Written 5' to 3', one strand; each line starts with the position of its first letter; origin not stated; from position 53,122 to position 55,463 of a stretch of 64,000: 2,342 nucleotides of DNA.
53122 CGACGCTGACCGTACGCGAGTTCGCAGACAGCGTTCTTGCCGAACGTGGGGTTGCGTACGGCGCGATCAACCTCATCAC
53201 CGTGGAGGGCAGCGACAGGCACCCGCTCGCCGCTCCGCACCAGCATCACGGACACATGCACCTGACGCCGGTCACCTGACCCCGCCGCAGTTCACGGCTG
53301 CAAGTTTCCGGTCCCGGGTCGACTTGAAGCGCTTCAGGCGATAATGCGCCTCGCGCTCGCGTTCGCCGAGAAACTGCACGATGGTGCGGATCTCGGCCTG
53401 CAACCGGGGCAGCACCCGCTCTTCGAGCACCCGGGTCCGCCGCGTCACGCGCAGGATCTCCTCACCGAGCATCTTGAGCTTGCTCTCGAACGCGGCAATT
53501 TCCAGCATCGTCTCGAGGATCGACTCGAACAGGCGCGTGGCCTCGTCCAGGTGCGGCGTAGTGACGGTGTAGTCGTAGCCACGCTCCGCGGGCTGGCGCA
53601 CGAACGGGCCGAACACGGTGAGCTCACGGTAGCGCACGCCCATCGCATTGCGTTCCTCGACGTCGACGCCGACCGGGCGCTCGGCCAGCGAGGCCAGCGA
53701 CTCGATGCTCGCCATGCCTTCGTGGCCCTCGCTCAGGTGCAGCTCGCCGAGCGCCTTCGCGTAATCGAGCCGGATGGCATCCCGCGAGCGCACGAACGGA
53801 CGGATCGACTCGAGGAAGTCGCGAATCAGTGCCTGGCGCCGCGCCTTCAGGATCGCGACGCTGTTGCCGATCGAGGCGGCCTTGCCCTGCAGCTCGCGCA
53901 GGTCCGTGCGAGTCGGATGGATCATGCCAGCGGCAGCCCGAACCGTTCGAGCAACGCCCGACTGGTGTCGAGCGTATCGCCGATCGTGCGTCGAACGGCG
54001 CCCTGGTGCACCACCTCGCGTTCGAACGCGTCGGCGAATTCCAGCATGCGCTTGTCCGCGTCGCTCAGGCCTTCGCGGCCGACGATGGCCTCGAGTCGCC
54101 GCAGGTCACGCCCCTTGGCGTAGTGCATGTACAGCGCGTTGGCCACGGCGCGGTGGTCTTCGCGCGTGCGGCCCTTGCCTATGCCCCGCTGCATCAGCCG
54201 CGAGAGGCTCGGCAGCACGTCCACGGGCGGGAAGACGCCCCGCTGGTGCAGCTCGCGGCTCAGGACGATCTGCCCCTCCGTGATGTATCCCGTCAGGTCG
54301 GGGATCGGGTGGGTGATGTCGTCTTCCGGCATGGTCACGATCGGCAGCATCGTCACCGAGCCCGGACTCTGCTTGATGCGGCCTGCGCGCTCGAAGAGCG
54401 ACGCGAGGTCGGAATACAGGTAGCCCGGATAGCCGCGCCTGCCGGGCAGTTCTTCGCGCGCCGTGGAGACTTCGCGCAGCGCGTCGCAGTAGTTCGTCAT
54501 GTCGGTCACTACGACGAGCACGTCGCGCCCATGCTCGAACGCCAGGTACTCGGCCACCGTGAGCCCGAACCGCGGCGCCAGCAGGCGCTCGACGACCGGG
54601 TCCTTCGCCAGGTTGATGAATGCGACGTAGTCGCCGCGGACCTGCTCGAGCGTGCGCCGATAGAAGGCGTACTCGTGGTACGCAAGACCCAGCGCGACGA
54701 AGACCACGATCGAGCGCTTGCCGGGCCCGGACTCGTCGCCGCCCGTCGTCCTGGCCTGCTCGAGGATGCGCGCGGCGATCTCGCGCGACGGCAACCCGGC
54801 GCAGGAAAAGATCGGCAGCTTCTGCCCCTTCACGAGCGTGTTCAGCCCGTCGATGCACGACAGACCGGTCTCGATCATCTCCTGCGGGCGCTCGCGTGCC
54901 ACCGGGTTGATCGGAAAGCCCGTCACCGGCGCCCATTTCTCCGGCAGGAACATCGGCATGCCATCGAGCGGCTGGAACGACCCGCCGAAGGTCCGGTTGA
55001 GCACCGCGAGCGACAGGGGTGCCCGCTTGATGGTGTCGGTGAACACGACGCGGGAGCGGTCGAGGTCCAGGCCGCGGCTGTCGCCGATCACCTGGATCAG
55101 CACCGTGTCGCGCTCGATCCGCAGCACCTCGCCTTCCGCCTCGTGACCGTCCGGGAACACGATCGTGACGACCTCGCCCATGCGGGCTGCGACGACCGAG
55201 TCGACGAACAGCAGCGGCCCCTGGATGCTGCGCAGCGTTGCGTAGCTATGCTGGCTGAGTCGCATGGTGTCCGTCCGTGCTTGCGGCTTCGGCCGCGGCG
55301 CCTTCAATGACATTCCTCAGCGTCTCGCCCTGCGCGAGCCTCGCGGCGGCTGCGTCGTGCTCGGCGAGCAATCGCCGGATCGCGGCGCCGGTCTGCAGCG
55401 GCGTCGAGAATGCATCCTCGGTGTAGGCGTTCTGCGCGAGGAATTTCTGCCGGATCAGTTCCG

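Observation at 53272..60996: Complete, compact V/A-type ATPase operon (G/H-I-K-E-C-F-A-B-D) in a proteobacterial background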

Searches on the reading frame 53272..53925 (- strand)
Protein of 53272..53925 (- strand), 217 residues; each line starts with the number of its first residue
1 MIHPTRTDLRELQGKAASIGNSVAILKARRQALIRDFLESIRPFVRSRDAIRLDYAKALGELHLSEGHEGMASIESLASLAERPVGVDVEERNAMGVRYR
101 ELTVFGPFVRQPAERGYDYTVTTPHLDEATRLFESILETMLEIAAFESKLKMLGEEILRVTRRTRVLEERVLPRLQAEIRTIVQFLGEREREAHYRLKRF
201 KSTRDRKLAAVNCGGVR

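Call 4: search_protein_families(library=pfam, proteins=[window:53272-53925:-], max_evalue=0.01)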
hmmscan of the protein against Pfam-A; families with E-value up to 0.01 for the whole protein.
window:53272-53925:- (217 aa): 1 family
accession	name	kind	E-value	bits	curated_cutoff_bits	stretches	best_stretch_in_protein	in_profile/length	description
PF01813.22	ATP-synt_D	-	1.9e-36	126.2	25.7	1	9-201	2-195/196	ATP synthase subunit D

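Call 19: search_protein_families(library=ncbifam, proteins=[window:53272-53925:-], max_evalue=0.001)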
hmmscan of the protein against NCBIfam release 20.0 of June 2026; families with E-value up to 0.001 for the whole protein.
window:53272-53925:- (217 aa): 7 families
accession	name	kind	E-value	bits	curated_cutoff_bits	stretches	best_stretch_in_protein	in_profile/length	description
NF001545.0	PRK00373.1-4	equivalog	3.9e-37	128.1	226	1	2-207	9-213/216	V-type ATP synthase subunit D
TIGR00309.1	V_ATPase_subD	subfamily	4.6e-30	104.8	72.25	1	2-204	4-206/209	V-type ATP synthase subunit D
NF001542.0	PRK00373.1-1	equivalog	2.4e-29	102.3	261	1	2-205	6-208/212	V-type ATP synthase subunit D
NF001543.0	PRK00373.1-2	equivalog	6.4e-24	84.8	290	1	2-203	6-207/212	V-type ATP synthase subunit D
NF001546.0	PRK00373.1-5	equivalog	6.2e-17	62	334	1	2-198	6-204/207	V-type ATP synthase subunit D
NF001544.0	PRK00373.1-3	equivalog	2.1e-14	53.9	253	1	3-207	9-210/216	V-type ATP synthase subunit D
NF002565.0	PRK02195.1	equivalog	3e-08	33.6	189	1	116-205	108-197/204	V-type ATP synthase subunit D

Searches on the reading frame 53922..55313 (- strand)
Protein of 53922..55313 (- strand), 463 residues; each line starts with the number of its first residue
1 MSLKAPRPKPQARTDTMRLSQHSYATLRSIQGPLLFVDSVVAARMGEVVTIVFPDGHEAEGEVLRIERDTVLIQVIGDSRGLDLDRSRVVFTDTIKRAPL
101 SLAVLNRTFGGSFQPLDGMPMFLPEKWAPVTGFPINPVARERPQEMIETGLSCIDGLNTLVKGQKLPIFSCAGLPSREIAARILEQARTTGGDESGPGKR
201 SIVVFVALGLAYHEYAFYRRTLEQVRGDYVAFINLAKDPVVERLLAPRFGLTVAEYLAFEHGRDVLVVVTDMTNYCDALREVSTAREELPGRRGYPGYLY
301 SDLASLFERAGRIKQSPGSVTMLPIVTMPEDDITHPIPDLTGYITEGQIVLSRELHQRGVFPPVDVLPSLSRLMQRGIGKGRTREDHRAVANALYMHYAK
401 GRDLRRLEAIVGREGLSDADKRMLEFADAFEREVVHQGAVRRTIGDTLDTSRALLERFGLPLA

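Call 4: search_protein_families(library=pfam, proteins=[window:53922-55313:-], max_evalue=0.01)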
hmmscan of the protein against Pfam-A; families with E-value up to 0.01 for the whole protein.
window:53922-55313:- (463 aa): 4 families
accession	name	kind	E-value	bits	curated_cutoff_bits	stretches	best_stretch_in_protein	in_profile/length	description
PF00006.31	ATP-synt_ab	-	7.7e-70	235.3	29.5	1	150-371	1-213/213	ATP synthase alpha/beta family, nucleotide-binding domain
PF22919.1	ATP-synt_VA_C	-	1.9e-19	70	24.7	1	377-457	2-83/101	C-terminal domain of V and A type ATP synthase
PF02874.29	ATP-synt_ab_N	-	1.7e-08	35.3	20.9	1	29-92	3-68/69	ATP synthase alpha/beta family, beta-barrel domain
PF20260.4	PUA_4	-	0.01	16.4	23.9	0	44-75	16-47/48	RNA methyltransferase PUA domain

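Call 19: search_protein_families(library=ncbifam, proteins=[window:53922-55313:-], max_evalue=0.001)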
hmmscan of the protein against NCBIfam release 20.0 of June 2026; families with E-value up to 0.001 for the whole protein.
window:53922-55313:- (463 aa): 32 families (the best 25 are shown)
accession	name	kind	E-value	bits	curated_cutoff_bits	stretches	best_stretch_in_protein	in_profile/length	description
NF003235.0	PRK04196.1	subfamily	3.9e-183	609.4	349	1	21-457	3-437/462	V-type ATP synthase subunit B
TIGR01041.1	ATP_syn_B_arch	equivalog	4.7e-165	549.5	844.65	1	24-456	2-432/458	ATP synthase subunit B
TIGR01040.1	V-ATPase_V1_B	equivalog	1.5e-150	501.9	804.65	1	24-458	2-443/467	V-type ATPase subunit B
NF002555.0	PRK02118.1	equivalog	1.9e-96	323.4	431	1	21-456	2-411/436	V-type ATP synthase subunit B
TIGR03496.1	FliI_clade1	equivalog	8.5e-53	179.6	619.1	2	228-410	193-372/414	flagellar protein export ATPase FliI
TIGR03498.1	FliI_clade3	equivalog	1.5e-49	168.8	587.45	1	34-410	10-375/418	flagellar protein export ATPase FliI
TIGR01026.1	fliI_yscN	subfamily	8.1e-48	163.2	379.5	2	238-406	229-392/440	FliI/YscN family ATPase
TIGR02546.1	III_secr_ATP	equivalog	1e-46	159.6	604.75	1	25-385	7-356/423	type III secretion system ATPase SctN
TIGR03497.1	FliI_clade2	equivalog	7.1e-44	150.4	629.8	2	237-411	202-371/413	flagellar protein export ATPase FliI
NF005391.0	PRK06936.1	equivalog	1.5e-43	149.2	657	1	39-409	38-391/439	type III secretion system ATPase SctN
NF006575.0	PRK09099.1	subfamily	3.3e-37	128.3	706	1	28-407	31-392/443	type III secretion system ATPase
NF006012.0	PRK08149.1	equivalog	5.4e-37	127.7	594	1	23-406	9-380/431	type III secretion system ATPase SctN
NF003220.0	PRK04192.1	subfamily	8.2e-37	126.8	470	2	234-440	296-506/588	V-type ATP synthase subunit A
NF005295.0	PRK06820.1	equivalog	1.5e-36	126.4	690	1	32-382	37-370/440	EscN/YscN/HrcN family type III secretion system ATPase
NF006290.1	PRK08472.1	equivalog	6.3e-36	124.1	644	1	23-384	18-366/433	flagellar protein export ATPase FliI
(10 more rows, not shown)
